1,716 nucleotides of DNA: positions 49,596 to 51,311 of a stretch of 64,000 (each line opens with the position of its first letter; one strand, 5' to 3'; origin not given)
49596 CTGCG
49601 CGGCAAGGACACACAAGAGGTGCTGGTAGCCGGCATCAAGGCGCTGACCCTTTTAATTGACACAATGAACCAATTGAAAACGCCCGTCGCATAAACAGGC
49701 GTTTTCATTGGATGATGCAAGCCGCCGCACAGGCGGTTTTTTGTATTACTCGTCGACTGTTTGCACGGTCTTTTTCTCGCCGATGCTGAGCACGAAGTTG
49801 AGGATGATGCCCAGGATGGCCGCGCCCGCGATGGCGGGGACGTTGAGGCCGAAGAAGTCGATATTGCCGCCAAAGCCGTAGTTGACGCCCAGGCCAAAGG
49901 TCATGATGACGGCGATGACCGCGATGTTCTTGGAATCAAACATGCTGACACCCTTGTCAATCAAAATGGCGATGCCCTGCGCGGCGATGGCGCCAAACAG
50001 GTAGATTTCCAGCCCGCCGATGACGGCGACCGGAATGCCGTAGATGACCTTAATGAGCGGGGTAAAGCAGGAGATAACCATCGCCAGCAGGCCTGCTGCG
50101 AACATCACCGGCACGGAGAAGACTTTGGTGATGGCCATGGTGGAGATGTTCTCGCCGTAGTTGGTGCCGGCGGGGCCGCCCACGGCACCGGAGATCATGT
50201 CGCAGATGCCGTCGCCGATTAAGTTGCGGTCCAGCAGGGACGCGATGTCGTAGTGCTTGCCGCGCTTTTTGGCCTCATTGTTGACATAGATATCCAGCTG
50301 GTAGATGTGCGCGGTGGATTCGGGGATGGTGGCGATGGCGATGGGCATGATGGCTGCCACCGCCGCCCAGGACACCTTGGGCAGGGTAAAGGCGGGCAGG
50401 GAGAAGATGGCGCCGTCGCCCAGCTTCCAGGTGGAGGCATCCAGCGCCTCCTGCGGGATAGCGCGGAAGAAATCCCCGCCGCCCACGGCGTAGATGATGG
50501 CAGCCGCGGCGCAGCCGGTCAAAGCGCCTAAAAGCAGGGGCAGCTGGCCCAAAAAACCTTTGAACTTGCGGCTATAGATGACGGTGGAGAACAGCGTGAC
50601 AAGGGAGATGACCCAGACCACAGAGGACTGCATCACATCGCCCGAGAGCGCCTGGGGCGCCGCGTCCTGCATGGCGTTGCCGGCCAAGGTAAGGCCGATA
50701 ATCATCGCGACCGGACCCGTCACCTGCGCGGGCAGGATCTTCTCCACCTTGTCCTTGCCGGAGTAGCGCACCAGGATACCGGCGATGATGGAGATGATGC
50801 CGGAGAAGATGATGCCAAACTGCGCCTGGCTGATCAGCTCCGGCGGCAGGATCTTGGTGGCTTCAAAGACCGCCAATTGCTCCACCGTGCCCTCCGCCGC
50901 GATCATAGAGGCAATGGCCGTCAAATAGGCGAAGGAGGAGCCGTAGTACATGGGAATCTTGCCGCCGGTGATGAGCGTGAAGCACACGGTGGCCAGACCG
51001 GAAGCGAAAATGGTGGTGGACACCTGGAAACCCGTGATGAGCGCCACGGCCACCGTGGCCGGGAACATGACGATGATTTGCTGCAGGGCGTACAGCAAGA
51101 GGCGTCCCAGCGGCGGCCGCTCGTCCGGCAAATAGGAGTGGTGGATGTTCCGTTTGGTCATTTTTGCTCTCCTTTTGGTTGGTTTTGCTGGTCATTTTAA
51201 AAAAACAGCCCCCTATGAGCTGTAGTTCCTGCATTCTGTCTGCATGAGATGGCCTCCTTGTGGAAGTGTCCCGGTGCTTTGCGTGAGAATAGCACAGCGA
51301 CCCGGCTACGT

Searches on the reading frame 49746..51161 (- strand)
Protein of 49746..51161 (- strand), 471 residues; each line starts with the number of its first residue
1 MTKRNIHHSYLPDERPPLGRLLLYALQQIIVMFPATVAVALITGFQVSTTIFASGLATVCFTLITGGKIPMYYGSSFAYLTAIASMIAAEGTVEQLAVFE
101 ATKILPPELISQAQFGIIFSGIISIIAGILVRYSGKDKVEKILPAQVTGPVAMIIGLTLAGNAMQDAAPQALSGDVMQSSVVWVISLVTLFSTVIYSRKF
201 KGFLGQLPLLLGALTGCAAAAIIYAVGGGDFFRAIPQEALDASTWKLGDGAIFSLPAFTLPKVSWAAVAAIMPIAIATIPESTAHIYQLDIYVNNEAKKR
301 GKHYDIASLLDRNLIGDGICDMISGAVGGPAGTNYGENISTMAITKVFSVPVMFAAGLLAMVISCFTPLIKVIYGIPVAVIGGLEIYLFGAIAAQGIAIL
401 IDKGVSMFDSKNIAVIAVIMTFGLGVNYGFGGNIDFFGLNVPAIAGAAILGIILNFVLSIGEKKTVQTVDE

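Call 71: search_protein_families(library=pfam, proteins=[window:49746-51161:-], max_evalue=0.00001)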
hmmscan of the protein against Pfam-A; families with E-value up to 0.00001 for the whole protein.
window:49746-51161:- (471 aa): 1 family
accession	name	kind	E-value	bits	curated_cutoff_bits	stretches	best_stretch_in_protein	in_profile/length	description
PF00860.26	Xan_ur_permease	-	3.8e-60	204.1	27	1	21-429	3-386/389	Permease family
